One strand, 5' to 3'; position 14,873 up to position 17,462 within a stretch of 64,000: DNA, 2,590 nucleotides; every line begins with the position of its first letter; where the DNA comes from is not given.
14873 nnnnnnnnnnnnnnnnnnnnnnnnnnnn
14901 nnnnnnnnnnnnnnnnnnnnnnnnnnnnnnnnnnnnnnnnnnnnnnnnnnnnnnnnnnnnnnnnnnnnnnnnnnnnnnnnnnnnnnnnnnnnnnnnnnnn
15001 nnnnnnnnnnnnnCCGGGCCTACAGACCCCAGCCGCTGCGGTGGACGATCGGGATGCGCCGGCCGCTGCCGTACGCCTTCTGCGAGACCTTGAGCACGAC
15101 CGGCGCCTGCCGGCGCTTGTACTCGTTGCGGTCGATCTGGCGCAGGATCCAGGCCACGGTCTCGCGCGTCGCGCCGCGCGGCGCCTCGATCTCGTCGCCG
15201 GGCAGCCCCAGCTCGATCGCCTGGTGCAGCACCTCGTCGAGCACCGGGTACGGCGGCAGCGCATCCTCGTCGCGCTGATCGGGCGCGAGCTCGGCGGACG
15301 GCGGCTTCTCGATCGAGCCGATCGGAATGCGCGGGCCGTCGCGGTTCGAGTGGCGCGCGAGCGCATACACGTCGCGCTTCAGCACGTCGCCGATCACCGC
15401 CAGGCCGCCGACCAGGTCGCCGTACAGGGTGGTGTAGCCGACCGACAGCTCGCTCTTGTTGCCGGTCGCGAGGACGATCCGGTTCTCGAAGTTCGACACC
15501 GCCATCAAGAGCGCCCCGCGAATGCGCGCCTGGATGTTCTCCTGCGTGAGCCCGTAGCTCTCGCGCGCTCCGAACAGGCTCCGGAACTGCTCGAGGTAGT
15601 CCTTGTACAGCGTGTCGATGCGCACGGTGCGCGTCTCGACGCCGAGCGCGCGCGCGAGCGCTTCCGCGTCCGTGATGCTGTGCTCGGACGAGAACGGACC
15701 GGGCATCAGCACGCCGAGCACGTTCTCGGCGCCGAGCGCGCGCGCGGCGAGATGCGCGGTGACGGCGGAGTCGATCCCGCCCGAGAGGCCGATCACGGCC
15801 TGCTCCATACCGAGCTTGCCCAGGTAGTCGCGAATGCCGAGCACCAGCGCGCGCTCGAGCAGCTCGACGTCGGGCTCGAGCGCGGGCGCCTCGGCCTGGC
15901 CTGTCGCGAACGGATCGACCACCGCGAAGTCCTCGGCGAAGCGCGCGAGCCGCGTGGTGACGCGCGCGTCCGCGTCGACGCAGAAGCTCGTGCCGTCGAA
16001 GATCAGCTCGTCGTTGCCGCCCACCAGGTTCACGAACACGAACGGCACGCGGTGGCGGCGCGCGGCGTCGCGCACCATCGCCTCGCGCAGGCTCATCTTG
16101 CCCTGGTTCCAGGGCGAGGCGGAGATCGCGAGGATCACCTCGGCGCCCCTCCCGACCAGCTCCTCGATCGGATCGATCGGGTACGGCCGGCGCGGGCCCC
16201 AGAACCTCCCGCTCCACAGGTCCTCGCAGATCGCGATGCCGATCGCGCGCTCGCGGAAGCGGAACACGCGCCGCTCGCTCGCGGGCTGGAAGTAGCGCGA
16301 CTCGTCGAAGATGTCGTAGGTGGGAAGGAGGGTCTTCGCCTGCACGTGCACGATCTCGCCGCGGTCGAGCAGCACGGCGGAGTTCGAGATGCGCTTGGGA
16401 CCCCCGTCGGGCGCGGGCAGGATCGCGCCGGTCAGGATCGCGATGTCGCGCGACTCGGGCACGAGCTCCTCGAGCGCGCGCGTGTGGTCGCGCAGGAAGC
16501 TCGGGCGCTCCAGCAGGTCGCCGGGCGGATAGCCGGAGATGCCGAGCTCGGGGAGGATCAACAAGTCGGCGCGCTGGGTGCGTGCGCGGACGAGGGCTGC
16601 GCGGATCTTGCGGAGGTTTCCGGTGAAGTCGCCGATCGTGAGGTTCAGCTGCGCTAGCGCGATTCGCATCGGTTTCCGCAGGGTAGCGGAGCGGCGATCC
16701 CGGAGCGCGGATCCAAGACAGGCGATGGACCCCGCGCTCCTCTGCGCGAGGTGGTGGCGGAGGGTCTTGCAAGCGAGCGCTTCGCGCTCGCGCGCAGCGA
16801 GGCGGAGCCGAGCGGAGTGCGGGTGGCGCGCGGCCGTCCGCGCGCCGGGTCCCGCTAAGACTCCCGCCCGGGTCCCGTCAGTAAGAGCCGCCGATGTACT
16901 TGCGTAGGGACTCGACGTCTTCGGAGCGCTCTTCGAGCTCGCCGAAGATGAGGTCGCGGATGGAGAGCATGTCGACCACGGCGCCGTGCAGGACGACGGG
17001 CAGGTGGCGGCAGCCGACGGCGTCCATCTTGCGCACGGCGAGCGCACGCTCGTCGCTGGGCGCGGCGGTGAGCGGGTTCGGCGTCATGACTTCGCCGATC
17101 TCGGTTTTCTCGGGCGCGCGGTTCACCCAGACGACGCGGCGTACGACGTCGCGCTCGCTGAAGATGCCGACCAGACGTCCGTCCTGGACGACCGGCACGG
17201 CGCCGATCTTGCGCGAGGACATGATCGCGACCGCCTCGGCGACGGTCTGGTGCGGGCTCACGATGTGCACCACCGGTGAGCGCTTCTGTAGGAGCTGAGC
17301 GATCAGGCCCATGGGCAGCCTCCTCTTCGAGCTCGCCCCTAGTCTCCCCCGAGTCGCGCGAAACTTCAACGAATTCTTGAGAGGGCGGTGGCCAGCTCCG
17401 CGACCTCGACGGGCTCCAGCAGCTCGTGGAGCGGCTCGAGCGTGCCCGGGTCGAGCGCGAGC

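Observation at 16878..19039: Periplasmic PheC-like binding-protein–chorismate mutase fusion inside a NUDIX / fusion / CBS / nadE gene run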

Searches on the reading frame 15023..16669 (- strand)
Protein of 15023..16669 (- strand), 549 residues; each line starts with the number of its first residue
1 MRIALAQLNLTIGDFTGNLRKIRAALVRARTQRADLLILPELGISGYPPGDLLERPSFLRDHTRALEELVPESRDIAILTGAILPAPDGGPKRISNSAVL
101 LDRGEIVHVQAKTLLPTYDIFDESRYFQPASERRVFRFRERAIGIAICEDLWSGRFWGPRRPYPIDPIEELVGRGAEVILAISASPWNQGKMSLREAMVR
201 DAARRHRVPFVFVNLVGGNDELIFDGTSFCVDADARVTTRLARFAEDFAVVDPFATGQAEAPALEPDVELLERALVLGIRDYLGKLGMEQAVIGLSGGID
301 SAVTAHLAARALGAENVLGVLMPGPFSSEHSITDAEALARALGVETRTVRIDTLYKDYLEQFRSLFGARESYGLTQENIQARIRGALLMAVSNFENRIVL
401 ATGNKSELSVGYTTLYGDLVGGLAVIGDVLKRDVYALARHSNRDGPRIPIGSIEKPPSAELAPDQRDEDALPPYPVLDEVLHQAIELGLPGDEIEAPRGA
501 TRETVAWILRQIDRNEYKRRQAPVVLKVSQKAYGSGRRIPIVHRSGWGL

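Call 3: search_protein_families(library=pfam, proteins=[window:15023-16669:-], max_evalue=0.01)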
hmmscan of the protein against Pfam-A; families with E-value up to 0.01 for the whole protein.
seq(549 aa): 3 families
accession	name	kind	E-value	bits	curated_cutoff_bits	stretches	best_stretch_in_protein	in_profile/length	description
PF02540.23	NAD_synthase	-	7e-67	225.5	21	1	274-522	4-242/242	NAD synthase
PF00795.27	CN_hydrolase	-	3.6e-19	69.5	23.2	1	2-251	1-244/256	Carbon-nitrogen hydrolase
PF03054.22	tRNA_Me_trans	-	0.0011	19.1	20.6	1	291-357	3-78/202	tRNA methyl transferase HUP domain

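Call 69: search_protein_families(library=ncbifam, proteins=[window:15023-16669:-], max_evalue=0.00001)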
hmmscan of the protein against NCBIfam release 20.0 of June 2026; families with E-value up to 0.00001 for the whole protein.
window:15023-16669:- (549 aa): 8 families
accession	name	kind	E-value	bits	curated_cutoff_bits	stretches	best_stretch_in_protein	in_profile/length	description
NF010588.0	PRK13981.1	equivalog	1.2e-180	601.5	479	1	1-544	5-541/546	NAD+ synthase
NF010587.0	PRK13980.1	equivalog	1.1e-62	211.6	255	1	264-531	7-263/267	NAD+ synthase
TIGR00552.1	nadE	equivalog_domain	8.5e-57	192.2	63.65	1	279-525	13-243/251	NAD(+) synthase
NF002730.0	PRK02628.1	equivalog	3.6e-54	184.1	473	2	1-246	13-267/677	NAD(+) synthase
NF002048.0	PRK00876.1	subfamily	2e-26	92.6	313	2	261-353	9-102/330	NAD(+) synthase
NF001979.1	PRK00768.1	equivalog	1.4e-11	44.4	250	1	276-481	25-236/266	NAD(+) synthase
TIGR00268.2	TIGR00268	equivalog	7.8e-11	41.7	150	1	288-357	13-82/259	ATP-dependent sacrificial sulfur transferase LarE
TIGR03381.1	agmatine_aguB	equivalog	3.2e-08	33.3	410.25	1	2-247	2-247/279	N-carbamoylputrescine amidase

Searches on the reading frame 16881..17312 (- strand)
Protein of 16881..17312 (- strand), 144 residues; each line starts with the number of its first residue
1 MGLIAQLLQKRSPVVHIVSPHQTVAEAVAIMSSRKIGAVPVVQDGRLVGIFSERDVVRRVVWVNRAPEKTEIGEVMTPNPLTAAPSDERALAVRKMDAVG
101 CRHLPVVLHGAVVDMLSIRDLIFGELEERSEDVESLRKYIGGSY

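Call 3: search_protein_families(library=pfam, proteins=[window:16881-17312:-], max_evalue=0.01)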
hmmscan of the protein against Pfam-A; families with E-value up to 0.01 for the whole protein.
seq(144 aa): 1 family
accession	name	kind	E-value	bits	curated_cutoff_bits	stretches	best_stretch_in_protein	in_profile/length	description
PF00571.33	CBS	-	1.8e-21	76.6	24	2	15-60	9-55/57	CBS domain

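Call 69: search_protein_families(library=ncbifam, proteins=[window:16881-17312:-], max_evalue=0.00001)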
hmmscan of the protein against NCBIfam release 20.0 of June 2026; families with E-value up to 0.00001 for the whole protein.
window:16881-17312:- (144 aa): 4 families
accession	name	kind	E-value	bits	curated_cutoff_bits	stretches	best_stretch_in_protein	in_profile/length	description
NF011447.0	PRK14869.2-3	equivalog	1.3e-07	30.6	522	0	21-66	84-130/540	putative manganese-dependent inorganic diphosphatase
TIGR01302.1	IMP_dehydrog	equivalog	5.3e-07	28.9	481.5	1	16-122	91-197/450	IMP dehydrogenase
TIGR00393.1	kpsF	subfamily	3.6e-06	26.8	203.7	1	6-94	159-243/268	KpsF/GutQ family sugar-phosphate isomerase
NF041552.1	TF_PrdR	equivalog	3.9e-06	25.5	795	0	14-59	79-124/577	sigma-54 dependent transcriptional regulator PrdR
